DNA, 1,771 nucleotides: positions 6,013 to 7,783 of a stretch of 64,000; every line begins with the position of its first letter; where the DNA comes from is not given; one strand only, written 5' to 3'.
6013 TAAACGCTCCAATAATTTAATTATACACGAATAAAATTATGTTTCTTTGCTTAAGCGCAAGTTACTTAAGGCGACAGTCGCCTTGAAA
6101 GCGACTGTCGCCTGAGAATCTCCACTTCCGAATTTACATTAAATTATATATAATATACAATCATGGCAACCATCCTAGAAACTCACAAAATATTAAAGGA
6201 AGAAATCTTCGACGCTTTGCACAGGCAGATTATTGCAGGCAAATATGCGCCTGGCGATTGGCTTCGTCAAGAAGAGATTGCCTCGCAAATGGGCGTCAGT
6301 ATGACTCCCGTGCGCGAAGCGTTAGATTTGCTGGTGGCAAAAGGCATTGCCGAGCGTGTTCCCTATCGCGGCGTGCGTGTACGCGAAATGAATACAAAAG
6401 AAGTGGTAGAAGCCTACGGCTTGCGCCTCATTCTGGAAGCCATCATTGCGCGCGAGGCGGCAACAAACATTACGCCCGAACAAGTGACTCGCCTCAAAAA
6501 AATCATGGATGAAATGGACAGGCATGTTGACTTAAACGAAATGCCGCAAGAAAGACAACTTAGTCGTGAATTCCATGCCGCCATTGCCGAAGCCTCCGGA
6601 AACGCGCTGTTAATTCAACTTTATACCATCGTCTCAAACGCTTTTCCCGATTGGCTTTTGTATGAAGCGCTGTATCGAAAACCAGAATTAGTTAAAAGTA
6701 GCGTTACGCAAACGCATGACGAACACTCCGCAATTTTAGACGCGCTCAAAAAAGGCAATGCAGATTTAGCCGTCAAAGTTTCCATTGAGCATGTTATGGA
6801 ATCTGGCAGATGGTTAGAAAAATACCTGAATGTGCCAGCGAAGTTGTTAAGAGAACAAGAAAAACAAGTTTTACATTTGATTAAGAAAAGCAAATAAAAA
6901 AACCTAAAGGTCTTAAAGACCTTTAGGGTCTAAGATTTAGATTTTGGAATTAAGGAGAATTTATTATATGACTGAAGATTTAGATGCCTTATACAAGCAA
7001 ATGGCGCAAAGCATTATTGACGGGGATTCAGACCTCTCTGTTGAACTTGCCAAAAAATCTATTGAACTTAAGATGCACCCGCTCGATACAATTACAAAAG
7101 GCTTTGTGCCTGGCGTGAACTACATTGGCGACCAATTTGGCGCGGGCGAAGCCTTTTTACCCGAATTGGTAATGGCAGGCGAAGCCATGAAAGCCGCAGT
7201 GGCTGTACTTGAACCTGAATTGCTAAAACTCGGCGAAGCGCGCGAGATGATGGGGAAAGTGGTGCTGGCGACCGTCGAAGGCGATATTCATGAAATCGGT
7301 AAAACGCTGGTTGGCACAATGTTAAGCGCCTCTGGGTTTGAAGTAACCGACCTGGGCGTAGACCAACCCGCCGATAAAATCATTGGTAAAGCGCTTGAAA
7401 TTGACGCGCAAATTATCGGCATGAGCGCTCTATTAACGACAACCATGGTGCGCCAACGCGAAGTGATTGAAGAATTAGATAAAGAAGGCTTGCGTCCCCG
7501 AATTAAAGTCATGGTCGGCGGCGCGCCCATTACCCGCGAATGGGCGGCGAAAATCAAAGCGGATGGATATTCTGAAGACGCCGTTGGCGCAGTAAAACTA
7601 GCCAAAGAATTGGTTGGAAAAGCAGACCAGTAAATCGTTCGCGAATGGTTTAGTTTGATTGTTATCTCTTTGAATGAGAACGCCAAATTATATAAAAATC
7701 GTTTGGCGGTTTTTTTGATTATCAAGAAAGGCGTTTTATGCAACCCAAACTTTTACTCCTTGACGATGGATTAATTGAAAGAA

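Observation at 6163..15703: Corrinoid methyltransferase locus with two non-Pyl MttB paralogues interleaved with an S9 peptidase, an M20 aminoacylase and a secreted hydrolase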

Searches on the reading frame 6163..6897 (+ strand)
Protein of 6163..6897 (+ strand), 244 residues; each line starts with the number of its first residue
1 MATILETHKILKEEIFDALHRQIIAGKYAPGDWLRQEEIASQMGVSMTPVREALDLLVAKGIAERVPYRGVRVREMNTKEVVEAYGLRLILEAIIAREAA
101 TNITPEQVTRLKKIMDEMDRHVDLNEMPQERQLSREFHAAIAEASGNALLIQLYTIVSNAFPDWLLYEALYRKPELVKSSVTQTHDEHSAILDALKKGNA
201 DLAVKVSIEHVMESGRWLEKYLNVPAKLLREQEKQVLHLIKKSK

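Call 3: search_protein_families(library=pfam, proteins=[window:6163-6897:+])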
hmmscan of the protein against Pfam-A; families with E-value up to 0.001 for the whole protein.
window:6163-6897:+ (244 aa): 2 families
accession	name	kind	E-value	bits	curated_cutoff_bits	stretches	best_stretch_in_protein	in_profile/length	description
PF07729.17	FCD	-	7.8e-25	88.1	24.3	1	83-211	1-123/125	FCD domain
PF00392.27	GntR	-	4.4e-19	68.3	27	1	11-73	1-64/64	Bacterial regulatory proteins, gntR family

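Call 4: search_protein_families(library=ncbifam, proteins=[window:6163-6897:+])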
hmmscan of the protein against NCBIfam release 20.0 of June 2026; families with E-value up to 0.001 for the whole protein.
window:6163-6897:+ (244 aa): 16 families
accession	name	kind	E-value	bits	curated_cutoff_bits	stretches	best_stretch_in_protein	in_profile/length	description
TIGR03338.1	phnR_burk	equivalog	2e-36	125.6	271.5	1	15-214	16-209/212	phosphonate utilization associated transcriptional regulator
NF003011.0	PRK03837.1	subfamily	8.7e-21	74.6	260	1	85-214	108-229/241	transcriptional regulator NanR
NF007741.0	PRK10421.1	equivalog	9.9e-18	64.4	311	1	88-211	105-226/262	transcriptional regulator LldR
NF008504.0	PRK11414.1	equivalog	3.7e-17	62.8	225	1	10-199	11-196/221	GntR family transcriptional regulator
NF008576.0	PRK11534.1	equivalog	5.1e-15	55.8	218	1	15-212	12-211/225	DNA-binding transcriptional regulator CsiR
NF007001.0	PRK09464.1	equivalog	5e-13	49.3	330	2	88-211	104-225/254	pyruvate dehydrogenase complex transcriptional repressor PdhR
NF007442.0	PRK09990.1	equivalog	4.8e-11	42.6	301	1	10-219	10-236/256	transcriptional regulator GlcC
NF007588.0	PRK10225.1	equivalog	1.7e-10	40.6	442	1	18-214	17-227/257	Uxu operon transcriptional regulator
NF008571.0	PRK11523.1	equivalog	3.2e-09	36.6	396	1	6-207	5-213/258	transcriptional regulator ExuR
NF052282.1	PLP_TF_PdxR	equivalog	7.9e-08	31.8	320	1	11-126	2-106/448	MocR-like pyridoxine biosynthesis transcription factor PdxR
TIGR02018.2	his_ut_repres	equivalog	6.6e-07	28.9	220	1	13-98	2-86/226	histidine utilization transcriptional repressor HutC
TIGR02325.1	C_P_lyase_phnF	equivalog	1.9e-06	27.6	156.8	1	13-75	11-74/238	phosphonate metabolism transcriptional regulator PhnF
NF007292.0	PRK09764.1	equivalog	2.6e-06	26.8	281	1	8-78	3-74/240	GntR family transcriptional regulator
TIGR02404.1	trehalos_R_Bsub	equivalog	9.1e-05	22.2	211.95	1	13-77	3-68/233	trehalose operon repressor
NF008273.0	PRK11050.1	equivalog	0.0001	22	153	1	31-74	52-95/156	manganese-binding transcriptional regulator MntR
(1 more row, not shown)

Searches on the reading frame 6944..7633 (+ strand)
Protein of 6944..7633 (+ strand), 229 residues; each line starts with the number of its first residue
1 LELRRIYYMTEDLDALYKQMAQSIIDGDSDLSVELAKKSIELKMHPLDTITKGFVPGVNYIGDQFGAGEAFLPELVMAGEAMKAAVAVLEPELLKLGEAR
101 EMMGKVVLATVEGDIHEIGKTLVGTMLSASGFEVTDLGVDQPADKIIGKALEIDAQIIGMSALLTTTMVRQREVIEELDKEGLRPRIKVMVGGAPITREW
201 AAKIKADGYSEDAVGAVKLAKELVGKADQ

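Call 3: search_protein_families(library=pfam, proteins=[window:6944-7633:+])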
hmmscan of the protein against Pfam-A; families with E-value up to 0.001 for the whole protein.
window:6944-7633:+ (229 aa): 2 families
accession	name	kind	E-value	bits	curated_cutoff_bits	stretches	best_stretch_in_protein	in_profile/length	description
PF02310.24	B12-binding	-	3.2e-28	98.4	32.1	1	104-217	1-120/121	B12 binding domain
PF02607.22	B12-binding_2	-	6.3e-20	71.6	23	1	17-90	2-74/74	B12 binding domain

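Call 4: search_protein_families(library=ncbifam, proteins=[window:6944-7633:+])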
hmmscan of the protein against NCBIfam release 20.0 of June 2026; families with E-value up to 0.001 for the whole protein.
window:6944-7633:+ (229 aa): 15 families
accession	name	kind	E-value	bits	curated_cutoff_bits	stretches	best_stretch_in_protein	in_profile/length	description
NF047995.1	corrinoid_MtgC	exception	2.5e-66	223.2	310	1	15-226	3-215/215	glycine betaine-specific corrinoid protein MtgC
TIGR02370.1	pyl_corrinoid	subfamily_domain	2.6e-64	216.2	215.3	1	20-215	2-196/197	methyltransferase cognate corrinoid protein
NF041607.1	dimeth_corrin_MtbC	equivalog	5.1e-60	202.5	350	1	20-223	1-202/203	dimethylamine corrinoid protein MtbC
NF047996.1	corrin_MtgC_2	exception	8.5e-52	175.7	370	1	17-224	5-210/212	glycine betaine-specific corrinoid protein MtgC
TIGR02082.1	metH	equivalog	1.3e-47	162.2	1010.85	1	17-224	647-858/1182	methionine synthase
NF040669.1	MtaC2_Meth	equivalog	5.8e-40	137.3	450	1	15-224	41-246/267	methanol--corrinoid protein MtaC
NF007024.0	PRK09490.1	equivalog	1e-38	132.9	1497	1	18-221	663-866/1234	methionine synthase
NF040655.1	MtaC_Meth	equivalog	9.2e-36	123.2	420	1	14-226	33-240/253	methanol--corrinoid protein MtaC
NF002612.0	PRK02261.1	equivalog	1.2e-12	47.5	110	1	104-194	4-93/148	methylaspartate mutase subunit S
NF052513.1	TransRegCarH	equivalog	4e-11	42.7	400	1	9-211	76-265/274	HTH-type transcriptional repressor CarH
TIGR00640.1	acid_CoA_mut_C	subfamily_domain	1e-10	41.7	57.45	1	105-209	4-106/132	methylmalonyl-CoA mutase C-terminal domain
TIGR01501.1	MthylAspMutase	equivalog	5.5e-09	35.9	135.8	1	106-194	4-91/134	methylaspartate mutase subunit S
NF006944.0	PRK09426.1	equivalog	1.4e-07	29.9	876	1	98-194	584-679/721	methylmalonyl-CoA mutase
NF040743.1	ornith_mutase_E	equivalog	1.5e-07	29.8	800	1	103-215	595-715/730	D-ornithine 4,5-aminomutase subunit OraE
NF052385.1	Lys_5_6_beta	equivalog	3.6e-06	26.9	280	1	131-207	138-217/241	lysine 5,6-aminomutase subunit beta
